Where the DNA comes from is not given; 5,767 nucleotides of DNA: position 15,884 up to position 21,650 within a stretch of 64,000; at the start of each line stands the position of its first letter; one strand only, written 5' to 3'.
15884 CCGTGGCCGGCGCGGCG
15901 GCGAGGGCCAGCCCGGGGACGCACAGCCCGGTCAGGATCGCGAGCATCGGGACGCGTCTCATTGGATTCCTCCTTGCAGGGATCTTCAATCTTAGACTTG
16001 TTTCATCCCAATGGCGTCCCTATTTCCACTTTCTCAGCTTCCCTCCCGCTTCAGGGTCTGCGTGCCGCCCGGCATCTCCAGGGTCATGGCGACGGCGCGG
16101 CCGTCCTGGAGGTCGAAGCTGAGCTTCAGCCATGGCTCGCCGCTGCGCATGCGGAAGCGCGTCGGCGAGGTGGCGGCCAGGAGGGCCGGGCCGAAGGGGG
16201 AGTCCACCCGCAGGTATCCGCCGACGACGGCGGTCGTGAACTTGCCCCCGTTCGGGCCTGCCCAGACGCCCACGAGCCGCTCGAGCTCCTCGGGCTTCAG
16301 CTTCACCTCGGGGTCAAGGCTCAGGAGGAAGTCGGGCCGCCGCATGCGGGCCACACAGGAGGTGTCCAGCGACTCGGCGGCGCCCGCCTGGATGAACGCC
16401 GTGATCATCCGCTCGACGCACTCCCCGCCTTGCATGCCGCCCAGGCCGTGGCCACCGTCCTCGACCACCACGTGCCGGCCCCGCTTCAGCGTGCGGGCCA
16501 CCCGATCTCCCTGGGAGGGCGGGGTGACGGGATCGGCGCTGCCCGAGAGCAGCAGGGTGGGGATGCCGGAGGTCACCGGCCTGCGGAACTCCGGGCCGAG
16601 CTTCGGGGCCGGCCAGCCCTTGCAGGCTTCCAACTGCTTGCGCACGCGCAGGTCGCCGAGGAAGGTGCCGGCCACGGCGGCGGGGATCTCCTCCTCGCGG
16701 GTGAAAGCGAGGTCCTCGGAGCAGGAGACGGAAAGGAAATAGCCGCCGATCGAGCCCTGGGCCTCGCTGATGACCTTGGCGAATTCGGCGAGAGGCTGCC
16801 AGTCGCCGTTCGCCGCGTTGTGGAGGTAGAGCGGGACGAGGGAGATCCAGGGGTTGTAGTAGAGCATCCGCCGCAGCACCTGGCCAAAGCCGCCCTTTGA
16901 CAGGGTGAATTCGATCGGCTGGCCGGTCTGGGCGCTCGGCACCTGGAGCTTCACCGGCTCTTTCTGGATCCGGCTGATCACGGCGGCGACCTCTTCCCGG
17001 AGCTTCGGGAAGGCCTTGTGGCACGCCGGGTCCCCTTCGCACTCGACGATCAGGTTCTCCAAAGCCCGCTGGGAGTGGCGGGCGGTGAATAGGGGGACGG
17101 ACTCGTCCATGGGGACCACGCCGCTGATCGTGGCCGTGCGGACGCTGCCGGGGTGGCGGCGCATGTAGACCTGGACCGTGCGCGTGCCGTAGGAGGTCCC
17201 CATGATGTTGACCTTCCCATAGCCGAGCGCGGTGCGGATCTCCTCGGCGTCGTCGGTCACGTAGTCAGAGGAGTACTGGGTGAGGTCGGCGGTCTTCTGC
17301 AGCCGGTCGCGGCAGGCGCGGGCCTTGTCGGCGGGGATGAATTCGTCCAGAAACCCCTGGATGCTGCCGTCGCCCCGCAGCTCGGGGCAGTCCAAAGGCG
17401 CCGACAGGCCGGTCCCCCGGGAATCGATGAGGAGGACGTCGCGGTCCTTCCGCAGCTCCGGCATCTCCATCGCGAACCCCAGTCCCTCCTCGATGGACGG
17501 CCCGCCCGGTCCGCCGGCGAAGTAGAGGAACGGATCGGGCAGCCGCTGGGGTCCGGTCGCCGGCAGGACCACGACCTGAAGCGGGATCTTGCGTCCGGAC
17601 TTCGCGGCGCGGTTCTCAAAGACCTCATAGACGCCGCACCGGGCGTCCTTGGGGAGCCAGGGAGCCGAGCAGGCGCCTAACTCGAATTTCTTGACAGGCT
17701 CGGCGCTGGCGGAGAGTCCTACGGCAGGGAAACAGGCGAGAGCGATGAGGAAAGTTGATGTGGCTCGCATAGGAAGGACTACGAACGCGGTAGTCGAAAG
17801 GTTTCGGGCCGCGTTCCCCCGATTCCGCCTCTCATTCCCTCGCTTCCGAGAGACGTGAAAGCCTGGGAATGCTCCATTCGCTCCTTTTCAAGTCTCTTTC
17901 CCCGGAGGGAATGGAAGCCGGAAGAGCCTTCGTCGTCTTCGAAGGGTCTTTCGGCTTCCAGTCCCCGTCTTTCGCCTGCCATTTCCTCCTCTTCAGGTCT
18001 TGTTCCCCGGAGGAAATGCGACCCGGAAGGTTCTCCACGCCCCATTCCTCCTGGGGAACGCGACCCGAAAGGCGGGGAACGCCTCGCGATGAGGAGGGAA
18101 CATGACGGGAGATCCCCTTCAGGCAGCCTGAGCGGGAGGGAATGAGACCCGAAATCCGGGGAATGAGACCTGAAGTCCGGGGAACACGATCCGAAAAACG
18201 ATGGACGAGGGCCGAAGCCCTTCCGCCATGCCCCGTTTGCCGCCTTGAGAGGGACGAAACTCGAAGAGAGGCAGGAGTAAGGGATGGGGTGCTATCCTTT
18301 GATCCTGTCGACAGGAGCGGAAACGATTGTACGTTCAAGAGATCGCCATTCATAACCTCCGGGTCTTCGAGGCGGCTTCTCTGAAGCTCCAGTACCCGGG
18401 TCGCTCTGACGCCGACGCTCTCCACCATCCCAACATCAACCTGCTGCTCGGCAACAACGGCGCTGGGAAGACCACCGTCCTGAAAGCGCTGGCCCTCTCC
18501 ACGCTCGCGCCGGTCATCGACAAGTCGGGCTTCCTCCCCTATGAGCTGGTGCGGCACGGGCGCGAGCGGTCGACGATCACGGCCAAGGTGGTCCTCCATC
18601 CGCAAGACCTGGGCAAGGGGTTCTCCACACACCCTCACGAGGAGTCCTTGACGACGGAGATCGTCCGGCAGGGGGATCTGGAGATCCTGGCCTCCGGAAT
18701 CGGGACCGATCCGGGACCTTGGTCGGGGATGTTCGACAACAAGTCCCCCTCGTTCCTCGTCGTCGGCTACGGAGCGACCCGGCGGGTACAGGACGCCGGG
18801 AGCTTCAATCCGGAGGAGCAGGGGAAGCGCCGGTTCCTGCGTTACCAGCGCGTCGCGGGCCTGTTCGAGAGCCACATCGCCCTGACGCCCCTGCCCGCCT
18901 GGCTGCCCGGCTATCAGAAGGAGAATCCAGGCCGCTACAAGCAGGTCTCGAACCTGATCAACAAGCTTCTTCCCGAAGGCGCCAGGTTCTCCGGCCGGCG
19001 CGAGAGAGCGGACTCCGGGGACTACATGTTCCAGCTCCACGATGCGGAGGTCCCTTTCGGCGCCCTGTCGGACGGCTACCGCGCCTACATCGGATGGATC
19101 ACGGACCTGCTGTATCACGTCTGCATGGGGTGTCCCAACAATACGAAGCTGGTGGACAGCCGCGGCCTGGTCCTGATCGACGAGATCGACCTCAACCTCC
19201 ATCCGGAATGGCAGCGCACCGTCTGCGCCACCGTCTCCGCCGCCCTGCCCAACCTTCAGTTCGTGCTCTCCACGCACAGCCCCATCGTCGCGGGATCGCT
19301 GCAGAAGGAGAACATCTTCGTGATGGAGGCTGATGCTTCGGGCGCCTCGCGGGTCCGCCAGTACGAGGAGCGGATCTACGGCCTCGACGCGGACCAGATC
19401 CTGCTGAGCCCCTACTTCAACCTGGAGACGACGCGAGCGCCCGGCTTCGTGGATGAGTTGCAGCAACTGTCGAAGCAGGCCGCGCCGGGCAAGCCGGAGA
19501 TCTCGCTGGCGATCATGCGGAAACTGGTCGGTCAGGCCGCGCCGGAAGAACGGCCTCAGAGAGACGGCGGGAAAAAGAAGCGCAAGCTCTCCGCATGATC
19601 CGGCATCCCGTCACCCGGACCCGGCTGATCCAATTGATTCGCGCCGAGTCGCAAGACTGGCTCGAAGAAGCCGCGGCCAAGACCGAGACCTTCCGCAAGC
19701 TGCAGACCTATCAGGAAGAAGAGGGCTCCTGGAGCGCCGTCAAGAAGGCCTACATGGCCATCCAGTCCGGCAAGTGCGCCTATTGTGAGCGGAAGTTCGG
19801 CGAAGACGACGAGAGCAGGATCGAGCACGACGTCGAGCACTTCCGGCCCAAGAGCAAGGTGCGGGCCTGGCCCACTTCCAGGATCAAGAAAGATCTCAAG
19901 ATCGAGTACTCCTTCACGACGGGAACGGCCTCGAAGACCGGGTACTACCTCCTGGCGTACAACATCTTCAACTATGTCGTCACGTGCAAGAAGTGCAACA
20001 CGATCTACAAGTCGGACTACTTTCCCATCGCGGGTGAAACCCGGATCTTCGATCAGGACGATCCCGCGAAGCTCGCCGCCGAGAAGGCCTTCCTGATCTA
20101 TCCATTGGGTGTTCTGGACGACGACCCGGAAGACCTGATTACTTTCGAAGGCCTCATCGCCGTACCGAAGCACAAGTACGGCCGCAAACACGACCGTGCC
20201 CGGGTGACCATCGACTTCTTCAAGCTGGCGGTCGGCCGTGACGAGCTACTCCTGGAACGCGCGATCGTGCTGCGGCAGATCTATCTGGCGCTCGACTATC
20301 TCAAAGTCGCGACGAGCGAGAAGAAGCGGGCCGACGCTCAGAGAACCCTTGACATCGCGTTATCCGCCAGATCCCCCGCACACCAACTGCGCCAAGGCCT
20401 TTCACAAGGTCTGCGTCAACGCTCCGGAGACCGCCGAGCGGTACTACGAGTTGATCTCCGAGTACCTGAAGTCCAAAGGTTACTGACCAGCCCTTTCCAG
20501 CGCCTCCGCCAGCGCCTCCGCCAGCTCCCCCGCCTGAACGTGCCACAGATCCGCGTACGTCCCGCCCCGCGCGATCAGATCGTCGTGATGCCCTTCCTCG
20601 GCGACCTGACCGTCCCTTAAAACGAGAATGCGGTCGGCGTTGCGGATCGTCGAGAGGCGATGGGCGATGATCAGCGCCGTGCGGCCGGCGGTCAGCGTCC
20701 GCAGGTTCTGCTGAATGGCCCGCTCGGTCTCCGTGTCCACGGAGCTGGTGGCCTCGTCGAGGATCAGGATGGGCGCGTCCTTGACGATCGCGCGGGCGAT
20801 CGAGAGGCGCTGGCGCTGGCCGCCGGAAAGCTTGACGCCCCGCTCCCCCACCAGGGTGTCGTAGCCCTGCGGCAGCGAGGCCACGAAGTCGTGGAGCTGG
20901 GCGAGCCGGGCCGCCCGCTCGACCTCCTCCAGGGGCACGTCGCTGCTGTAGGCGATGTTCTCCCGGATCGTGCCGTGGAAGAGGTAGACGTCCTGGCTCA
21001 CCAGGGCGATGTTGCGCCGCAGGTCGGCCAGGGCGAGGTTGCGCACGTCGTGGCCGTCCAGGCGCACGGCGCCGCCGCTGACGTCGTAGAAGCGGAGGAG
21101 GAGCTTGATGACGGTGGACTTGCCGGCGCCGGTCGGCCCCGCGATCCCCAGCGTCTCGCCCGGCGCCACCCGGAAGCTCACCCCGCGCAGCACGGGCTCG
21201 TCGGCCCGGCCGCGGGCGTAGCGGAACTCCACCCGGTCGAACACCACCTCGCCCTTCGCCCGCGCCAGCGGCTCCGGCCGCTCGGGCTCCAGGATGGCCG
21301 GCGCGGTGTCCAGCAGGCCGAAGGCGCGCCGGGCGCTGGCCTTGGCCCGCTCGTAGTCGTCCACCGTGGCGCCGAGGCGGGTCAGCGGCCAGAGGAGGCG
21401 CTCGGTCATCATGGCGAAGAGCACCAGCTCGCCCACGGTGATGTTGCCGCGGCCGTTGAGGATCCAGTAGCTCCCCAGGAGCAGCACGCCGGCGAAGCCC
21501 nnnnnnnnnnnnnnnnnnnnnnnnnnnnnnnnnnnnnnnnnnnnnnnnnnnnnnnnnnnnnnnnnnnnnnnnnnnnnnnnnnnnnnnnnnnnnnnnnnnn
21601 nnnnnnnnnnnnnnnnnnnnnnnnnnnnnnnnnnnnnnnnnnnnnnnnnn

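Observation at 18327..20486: Septu-like two-gene defense module (ABC-type ATPase + HNH nuclease) in a lower-GC island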

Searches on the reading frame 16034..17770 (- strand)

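Call 23: search_protein_families(library=pfam, proteins=[window:16034-17770:-], max_evalue=0.00001)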
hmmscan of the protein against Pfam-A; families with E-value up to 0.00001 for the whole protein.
window:16034-17770:- (578 aa): 2 families
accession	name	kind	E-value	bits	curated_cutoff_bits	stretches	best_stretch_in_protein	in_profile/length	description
PF08386.16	Abhydrolase_4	-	2.4e-19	69.8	21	1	376-472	9-103/103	TAP-like protein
PF00561.26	Abhydrolase_1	-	3e-19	70.1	25.8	1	80-222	2-104/245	alpha/beta hydrolase fold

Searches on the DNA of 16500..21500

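Call 9: search_rna_families(source=window, start=16500, end=21500, threshold=evalue, max_evalue=1)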
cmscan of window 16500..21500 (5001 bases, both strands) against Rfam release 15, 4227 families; matches with E-value up to 1: 3.
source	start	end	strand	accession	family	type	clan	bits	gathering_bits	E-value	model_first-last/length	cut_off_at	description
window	17904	17968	+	RF03964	mir-H1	Gene; miRNA;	-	25.6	97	0.56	1-85/85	no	mir-H1 microRNA precursor family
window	17904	17968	-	RF03964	mir-H1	Gene; miRNA;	-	25.2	97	0.7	1-85/85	no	mir-H1 microRNA precursor family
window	17937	18056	-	RF02932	Betaproteobacteria-1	Gene; sRNA;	-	23.2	49.4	0.25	1-120/120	no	Betaproteobacteria-1 RNA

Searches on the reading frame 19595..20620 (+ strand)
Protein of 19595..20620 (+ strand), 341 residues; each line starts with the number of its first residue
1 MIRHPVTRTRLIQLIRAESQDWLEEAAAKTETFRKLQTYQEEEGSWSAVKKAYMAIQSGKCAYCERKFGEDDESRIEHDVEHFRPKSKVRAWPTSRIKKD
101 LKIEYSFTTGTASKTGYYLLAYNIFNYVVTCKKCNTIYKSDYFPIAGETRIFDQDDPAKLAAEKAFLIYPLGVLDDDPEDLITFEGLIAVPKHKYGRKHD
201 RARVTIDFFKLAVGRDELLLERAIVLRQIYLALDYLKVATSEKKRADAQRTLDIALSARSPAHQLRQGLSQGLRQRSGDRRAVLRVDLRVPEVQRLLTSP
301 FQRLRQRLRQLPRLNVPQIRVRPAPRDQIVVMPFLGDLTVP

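Call 3: search_protein_families(library=pfam, proteins=[window:19595-20620:+], max_evalue=0.1)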
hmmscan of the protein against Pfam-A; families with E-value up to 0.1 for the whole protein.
window:19595-20620:+ (341 aa): 2 families
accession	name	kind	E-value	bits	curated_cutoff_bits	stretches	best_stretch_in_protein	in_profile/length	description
PF18718.6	CxC5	-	0.0099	16.5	26.9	1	121-161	41-80/117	CxC5 like cysteine cluster associated with KDZ transposases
PF02945.21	Endonuclease_7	-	0.031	14.6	23.6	0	49-82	14-48/82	Recombination endonuclease VII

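Call 4: search_protein_families(library=padloc, proteins=[window:19595-20620:+], max_evalue=0.1)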
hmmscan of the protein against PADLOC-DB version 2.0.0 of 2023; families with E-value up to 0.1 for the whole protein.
window:19595-20620:+ (341 aa): 51 families (the best 25 are shown)
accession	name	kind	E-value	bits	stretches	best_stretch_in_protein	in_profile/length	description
PDLC00318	PtuB1|PtuB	-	2.3e-85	284.8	1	1-261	1-258/299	Unknown function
PDLC00339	PtuB1|PtuB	-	3.6e-36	123.3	1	34-261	40-241/261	Unknown function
PDLC00330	PtuB1|PtuB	-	6e-25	86.6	1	18-297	11-268/271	Unknown function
PDLC00316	PtuB1|PtuB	-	8e-25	86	1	26-238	34-227/301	Unknown function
PDLC00343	PtuB1|PtuB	-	1.7e-24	85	1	17-248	22-235/283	Unknown function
PDLC00319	PtuB1|PtuB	-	4.3e-23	80.3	1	30-249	45-250/310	Unknown function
PDLC00328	PtuB1|PtuB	-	9e-23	79.2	2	24-136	25-115/295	Unknown function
PDLC00292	PtuA1|PtuA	-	1.4e-22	77.9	1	6-252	4-220/726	AAA ATPase domain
PDLC00333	PtuB1|PtuB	-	1.9e-18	65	1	19-246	12-223/272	Unknown function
PDLC00337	PtuB1|PtuB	-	2e-18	65.1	2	7-90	5-84/216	Unknown function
PDLC00288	PtuA1|PtuA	-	9.5e-15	52.2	1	48-248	54-220/733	AAA ATPase domain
PDLC00329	PtuB1|PtuB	-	1e-11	42.8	1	20-90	30-91/331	Unknown function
PDLC02924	HNH_I-A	-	1.1e-11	43.1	1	14-249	4-173/198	-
PDLC00349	PtuB1|PtuB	-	2.1e-10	39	1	29-89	22-81/260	Unknown function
PDLC00324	PtuB1|PtuB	-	2.1e-09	35.4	1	31-89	8-68/209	Unknown function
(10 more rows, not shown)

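Call 5: search_protein_families(library=ncbifam, proteins=[window:19595-20620:+], max_evalue=0.1)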
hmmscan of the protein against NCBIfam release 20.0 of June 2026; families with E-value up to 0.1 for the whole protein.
window:19595-20620:+ (341 aa): 2 families
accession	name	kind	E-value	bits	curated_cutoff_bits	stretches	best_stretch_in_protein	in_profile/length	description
NF041761.1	PtuB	equivalog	2.7e-11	43.7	150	1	14-257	4-205/218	retron Ec78 anti-phage system effector HNH endonuclease PtuB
TIGR02646.1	TIGR02646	subfamily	1.4e-07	31.7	52.15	1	48-92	14-53/144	retron system putative HNH endonuclease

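Call 67: list_cluster_members(proteins=[P0121, window:19595-20617:+])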
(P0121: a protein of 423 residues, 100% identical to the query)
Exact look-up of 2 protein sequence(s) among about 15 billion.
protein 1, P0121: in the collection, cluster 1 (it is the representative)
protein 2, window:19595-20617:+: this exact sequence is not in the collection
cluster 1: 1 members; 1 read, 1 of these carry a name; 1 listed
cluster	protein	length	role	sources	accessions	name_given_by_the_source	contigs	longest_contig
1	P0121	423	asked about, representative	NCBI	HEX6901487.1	MAG TPA: AAA family ATPase [Thermoanaerobaculia bacterium]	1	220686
